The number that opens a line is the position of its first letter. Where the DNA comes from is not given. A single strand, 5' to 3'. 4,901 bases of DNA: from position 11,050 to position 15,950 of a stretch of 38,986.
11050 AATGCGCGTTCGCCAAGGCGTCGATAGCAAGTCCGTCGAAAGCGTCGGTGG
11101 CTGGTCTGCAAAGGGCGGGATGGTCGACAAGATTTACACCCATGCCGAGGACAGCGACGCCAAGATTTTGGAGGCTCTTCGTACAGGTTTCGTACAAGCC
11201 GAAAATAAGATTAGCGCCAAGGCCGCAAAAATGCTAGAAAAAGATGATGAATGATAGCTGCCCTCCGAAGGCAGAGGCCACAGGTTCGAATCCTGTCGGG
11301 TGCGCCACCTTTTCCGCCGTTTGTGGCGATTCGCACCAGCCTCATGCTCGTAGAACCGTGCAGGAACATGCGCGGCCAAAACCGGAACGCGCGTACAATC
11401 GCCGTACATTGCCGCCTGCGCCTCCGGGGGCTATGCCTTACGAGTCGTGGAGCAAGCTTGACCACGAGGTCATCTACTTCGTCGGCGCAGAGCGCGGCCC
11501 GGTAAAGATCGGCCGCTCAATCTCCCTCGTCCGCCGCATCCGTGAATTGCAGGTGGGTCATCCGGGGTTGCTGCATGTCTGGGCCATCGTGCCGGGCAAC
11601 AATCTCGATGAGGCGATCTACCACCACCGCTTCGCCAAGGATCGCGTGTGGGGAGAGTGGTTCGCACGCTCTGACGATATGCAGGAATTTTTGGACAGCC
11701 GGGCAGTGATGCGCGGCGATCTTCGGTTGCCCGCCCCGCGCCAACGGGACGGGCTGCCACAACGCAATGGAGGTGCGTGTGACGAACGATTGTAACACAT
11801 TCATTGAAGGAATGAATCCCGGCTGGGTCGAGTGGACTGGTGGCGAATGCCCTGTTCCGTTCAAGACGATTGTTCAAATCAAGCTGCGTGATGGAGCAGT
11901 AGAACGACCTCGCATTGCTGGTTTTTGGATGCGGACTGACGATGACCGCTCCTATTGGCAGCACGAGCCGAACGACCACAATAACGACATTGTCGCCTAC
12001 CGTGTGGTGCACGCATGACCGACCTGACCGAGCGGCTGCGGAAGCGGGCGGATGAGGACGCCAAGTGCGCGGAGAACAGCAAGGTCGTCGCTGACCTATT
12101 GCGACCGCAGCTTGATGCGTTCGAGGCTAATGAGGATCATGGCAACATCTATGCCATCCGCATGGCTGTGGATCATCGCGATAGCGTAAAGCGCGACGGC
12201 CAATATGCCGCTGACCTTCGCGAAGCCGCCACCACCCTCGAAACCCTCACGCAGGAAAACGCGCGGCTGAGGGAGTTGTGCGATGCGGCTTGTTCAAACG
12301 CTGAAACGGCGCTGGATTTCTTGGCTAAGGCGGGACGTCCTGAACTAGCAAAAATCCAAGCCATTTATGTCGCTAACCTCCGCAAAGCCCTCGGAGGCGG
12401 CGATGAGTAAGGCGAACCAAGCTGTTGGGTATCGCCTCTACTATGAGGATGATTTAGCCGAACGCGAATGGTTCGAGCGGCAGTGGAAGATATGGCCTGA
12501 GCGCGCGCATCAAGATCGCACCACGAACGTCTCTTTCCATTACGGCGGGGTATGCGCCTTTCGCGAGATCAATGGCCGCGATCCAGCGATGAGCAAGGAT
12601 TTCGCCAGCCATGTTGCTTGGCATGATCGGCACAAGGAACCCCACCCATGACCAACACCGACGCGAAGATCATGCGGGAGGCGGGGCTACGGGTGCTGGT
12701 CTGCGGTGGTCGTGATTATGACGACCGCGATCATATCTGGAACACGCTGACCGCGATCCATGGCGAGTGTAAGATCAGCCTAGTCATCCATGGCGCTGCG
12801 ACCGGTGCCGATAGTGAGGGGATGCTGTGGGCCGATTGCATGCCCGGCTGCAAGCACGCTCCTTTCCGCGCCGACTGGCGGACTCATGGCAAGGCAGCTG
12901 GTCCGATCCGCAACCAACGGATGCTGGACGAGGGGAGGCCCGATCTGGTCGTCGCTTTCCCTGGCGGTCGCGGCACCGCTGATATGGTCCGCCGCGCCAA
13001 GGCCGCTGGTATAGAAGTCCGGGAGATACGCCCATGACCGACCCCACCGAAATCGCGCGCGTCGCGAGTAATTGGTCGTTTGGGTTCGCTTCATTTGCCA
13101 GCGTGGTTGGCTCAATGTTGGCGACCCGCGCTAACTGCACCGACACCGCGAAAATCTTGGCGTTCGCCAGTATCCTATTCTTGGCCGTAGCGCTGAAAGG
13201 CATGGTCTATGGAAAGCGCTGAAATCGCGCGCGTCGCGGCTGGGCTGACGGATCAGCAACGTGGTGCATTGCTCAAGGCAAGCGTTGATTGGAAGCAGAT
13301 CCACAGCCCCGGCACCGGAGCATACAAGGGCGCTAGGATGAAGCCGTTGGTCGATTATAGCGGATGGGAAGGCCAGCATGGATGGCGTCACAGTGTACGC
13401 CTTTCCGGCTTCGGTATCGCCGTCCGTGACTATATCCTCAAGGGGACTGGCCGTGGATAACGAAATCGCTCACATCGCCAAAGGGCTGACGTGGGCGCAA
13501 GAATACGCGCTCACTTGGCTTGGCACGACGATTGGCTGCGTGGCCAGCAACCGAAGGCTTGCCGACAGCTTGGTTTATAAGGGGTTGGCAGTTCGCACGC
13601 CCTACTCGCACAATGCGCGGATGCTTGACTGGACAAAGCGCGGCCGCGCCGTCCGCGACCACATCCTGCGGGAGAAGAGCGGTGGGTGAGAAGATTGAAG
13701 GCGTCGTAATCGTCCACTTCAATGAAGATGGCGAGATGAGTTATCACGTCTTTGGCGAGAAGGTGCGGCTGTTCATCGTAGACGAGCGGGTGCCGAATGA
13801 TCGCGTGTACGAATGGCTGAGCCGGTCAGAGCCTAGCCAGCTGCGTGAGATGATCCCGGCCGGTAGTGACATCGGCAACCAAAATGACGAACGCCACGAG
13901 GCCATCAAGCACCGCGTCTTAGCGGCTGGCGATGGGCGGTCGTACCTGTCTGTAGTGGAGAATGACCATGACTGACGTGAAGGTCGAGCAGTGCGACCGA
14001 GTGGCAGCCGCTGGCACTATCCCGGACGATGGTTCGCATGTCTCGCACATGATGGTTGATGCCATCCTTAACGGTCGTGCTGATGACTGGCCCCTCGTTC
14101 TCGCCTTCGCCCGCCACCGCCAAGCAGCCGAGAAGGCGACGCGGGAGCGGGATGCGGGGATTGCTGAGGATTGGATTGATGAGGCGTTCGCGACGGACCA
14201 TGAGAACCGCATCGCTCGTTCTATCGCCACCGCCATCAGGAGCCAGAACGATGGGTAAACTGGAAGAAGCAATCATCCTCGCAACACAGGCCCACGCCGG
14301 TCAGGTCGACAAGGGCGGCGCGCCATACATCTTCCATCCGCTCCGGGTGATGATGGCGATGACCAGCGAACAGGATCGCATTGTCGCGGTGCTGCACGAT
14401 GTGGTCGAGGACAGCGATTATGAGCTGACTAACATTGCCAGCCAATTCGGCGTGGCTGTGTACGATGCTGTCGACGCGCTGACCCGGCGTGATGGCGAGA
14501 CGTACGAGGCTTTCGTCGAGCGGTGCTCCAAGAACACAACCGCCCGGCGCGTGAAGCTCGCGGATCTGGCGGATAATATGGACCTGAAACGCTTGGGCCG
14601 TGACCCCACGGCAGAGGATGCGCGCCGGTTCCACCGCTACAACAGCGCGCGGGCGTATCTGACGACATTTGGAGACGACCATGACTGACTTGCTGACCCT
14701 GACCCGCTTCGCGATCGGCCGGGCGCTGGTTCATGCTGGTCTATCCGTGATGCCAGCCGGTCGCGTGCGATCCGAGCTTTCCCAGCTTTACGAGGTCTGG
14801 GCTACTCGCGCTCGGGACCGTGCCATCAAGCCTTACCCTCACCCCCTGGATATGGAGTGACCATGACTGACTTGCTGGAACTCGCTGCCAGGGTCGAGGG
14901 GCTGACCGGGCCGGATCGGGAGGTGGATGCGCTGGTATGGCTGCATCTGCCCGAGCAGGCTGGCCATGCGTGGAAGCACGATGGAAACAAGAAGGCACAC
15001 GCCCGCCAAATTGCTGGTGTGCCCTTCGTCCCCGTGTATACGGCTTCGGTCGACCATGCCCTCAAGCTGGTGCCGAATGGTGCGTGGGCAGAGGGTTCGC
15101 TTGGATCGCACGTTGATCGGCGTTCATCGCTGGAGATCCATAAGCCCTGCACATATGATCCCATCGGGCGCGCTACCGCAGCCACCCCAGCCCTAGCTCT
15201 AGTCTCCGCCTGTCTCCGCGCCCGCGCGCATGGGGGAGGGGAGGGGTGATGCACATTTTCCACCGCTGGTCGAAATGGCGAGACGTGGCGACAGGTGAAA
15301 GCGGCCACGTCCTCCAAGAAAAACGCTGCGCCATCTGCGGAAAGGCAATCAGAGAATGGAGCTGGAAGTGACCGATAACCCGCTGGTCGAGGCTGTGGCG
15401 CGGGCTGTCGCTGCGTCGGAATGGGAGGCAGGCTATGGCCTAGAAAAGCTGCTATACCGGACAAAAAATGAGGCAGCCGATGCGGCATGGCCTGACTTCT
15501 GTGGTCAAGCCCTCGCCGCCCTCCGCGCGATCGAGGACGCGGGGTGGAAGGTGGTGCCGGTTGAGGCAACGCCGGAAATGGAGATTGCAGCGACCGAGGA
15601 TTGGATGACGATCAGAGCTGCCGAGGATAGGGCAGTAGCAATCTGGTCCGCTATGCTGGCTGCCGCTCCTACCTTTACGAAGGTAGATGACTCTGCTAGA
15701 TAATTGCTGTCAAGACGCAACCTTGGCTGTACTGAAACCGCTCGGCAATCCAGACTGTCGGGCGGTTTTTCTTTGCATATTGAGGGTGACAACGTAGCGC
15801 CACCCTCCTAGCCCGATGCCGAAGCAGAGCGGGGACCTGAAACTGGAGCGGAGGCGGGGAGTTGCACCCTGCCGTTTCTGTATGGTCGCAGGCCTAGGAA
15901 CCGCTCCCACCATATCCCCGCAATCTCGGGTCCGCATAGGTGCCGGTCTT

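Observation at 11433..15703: A 15-gene translationally coupled accessory operon between attP and the only canonical terminator: candidate counter-defence or lysogenic-conversion island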

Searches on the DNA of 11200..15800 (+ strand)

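Call 5: search_dna_similar(query=window:11200-15800:+, collection=phages, mode=distant, max_rows=30)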
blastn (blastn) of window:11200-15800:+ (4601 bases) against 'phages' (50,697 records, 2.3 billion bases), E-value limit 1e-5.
Records with a match: 8; places in all: 8; records where one place covers at least 80% of the query: 0.
Best place of each record, by identity: >=99% 1; 90-95% 2; 80-90% 2; 60-80% 3.
By first word of the organism name: Planktothrix 2; Sphingobium 2; Salmonella 2; Synechococcus 1; Bacteriophage 1.
By host as written in the record: - 2; Sphingobium sp. IP1 2; Homo sapiens 2; Synechococcus sp. 1; Planktothricoides raciborskii 1.
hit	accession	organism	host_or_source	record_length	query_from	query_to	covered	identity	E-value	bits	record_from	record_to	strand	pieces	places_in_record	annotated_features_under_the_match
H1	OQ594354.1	Synechococcus phage MinM2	Synechococcus sp.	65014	1671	1792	3%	77.0%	3e-16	95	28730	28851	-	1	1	DprA-like DNA processing chain A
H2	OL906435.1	Planktothrix phage Pag-Yong1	Planktothrix agardhii FACHB-1261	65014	1671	1792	3%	77.0%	3e-16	95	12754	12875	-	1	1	DNA binding protein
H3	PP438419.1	Planktothrix phage Pra-JY27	Planktothricoides raciborskii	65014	1671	1792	3%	77.0%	3e-16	95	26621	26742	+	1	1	DprA-like DNA processing chain A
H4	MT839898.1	Bacteriophage sp.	human fecal samples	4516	58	108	1%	100.0%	9e-16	93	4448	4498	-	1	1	record has no annotation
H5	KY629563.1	Sphingobium phage Lacusarx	Sphingobium sp. IP1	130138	62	114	1%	84.9%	5e-6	61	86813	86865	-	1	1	none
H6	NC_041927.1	Sphingobium phage Lacusarx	Sphingobium sp. IP1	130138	62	114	1%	84.9%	5e-6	61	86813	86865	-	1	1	none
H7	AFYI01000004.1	Salmonella enterica subsp. enterica serovar Infantis str. ...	Homo sapiens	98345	58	101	1%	93.2%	1e-7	67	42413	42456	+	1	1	tRNA-Arg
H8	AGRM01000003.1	Salmonella enterica subsp. houtenae str. ATCC BAA-1581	Homo sapiens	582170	58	101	1%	93.2%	1e-7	67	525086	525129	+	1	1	tRNA-Arg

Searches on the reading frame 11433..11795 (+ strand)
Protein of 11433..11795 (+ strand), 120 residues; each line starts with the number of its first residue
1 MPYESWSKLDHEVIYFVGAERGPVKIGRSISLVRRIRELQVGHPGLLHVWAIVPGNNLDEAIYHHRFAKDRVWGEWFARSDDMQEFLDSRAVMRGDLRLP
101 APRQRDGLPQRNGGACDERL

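Call 10: search_protein_families(library=pfam, max_evalue=0.1, proteins=[window:11433-11795:+])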
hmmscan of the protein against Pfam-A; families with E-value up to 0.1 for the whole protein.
window:11433-11795:+ (120 aa): 2 families
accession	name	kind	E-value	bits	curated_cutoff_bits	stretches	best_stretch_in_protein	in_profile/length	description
PF13455.12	MUG113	-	1.4e-05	26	22.3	1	24-78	1-60/73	Meiotically up-regulated gene 113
PF10544.15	T5orf172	-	0.071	14.1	20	0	21-78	12-87/101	T5orf172 domain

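Call 12: search_protein_families(library=phrogs, max_evalue=0.01, proteins=[window:11433-11795:+])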
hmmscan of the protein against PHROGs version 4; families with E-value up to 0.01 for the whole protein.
window:11433-11795:+ (120 aa): 4 families
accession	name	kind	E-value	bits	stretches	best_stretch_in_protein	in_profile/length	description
phrog_8130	-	unknown function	2e-14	54.5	1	11-88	180-260/434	-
phrog_4284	-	unknown function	5.9e-10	40.2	1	12-83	85-157/171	-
phrog_8604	-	unknown function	6.5e-06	26.9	1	9-89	122-196/200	-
phrog_17889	-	DNA, RNA and nucleotide metabolism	4.5e-05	24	1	14-90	64-145/157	endonuclease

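Call 65: search_protein_families(library=padloc, max_evalue=0.01, proteins=[window:11433-11795:+])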
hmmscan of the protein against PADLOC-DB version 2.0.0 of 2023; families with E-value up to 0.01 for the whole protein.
window:11433-11795:+ (120 aa): 0 families

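Call 67: search_protein_families(library=ncbifam, max_evalue=0.01, proteins=[window:11433-11795:+])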
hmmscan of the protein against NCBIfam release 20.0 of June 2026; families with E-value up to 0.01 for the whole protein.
window:11433-11795:+ (120 aa): 0 families

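Call 68: search_solved_structures(query=window:11433-11795:+, max_evalue=1)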
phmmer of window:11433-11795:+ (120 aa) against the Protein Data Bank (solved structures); distinct sequences matched with E-value up to 1: 2.
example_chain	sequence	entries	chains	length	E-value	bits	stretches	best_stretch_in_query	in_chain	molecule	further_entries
3c0k_A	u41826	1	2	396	0.27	14.8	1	48-86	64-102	UPF0064 protein yccW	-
2pny_A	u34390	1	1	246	0.35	14.4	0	39-75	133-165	Isopentenyl-diphosphate Delta-isomerase 2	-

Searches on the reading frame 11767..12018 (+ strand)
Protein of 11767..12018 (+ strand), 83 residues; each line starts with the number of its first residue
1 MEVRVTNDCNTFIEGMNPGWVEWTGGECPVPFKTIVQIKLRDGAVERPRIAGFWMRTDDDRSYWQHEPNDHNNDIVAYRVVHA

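Call 10: search_protein_families(library=pfam, max_evalue=0.1, proteins=[window:11767-12018:+])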
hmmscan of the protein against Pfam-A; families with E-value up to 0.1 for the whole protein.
window:11767-12018:+ (83 aa): 0 families

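Call 12: search_protein_families(library=phrogs, max_evalue=0.01, proteins=[window:11767-12018:+])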
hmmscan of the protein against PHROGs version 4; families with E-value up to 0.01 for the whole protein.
window:11767-12018:+ (83 aa): 4 families
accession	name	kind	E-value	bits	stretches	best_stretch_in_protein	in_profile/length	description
phrog_9174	-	unknown function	2.7e-17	64.5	1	17-82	15-77/157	-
phrog_26870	-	unknown function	2.3e-11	45.1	1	17-82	108-165/236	-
phrog_16943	-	unknown function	1.9e-08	35.5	1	16-80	108-161/166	-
phrog_11995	-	unknown function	0.0008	20.4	1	13-78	71-129/131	-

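Call 65: search_protein_families(library=padloc, max_evalue=0.01, proteins=[window:11779-12018:+])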
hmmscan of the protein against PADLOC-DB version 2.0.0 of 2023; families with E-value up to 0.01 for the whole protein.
window:11779-12018:+ (79 aa): 0 families

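Call 67: search_protein_families(library=ncbifam, max_evalue=0.01, proteins=[window:11779-12018:+])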
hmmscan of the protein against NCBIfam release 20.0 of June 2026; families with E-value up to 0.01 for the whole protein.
window:11779-12018:+ (79 aa): 0 families

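Call 70: search_solved_structures(query=window:11779-12018:+, max_evalue=1)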
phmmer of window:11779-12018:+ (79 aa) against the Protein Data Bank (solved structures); distinct sequences matched with E-value up to 1: 0.

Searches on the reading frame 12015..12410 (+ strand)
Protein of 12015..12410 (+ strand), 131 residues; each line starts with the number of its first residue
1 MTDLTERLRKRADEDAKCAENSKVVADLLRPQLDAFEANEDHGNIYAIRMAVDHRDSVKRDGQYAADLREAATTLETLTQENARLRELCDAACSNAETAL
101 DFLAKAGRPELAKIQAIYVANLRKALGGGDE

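Call 10: search_protein_families(library=pfam, max_evalue=0.1, proteins=[window:12015-12410:+])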
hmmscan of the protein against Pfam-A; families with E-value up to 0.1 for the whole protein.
window:12015-12410:+ (131 aa): 1 family
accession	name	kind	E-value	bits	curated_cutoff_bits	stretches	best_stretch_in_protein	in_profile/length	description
PF11887.13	Mce4_CUP1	-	0.0045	17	32.6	1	67-113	104-149/222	Cholesterol uptake porter CUP1 of Mce4, putative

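Call 12: search_protein_families(library=phrogs, max_evalue=0.01, proteins=[window:12015-12410:+])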
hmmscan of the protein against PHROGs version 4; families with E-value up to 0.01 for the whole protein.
window:12015-12410:+ (131 aa): 0 families

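Call 65: search_protein_families(library=padloc, max_evalue=0.01, proteins=[window:12015-12410:+])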
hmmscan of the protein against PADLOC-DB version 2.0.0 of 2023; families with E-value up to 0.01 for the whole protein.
window:12015-12410:+ (131 aa): 0 families

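Call 67: search_protein_families(library=ncbifam, max_evalue=0.01, proteins=[window:12015-12410:+])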
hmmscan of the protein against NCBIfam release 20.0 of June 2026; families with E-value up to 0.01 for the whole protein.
window:12015-12410:+ (131 aa): 0 families
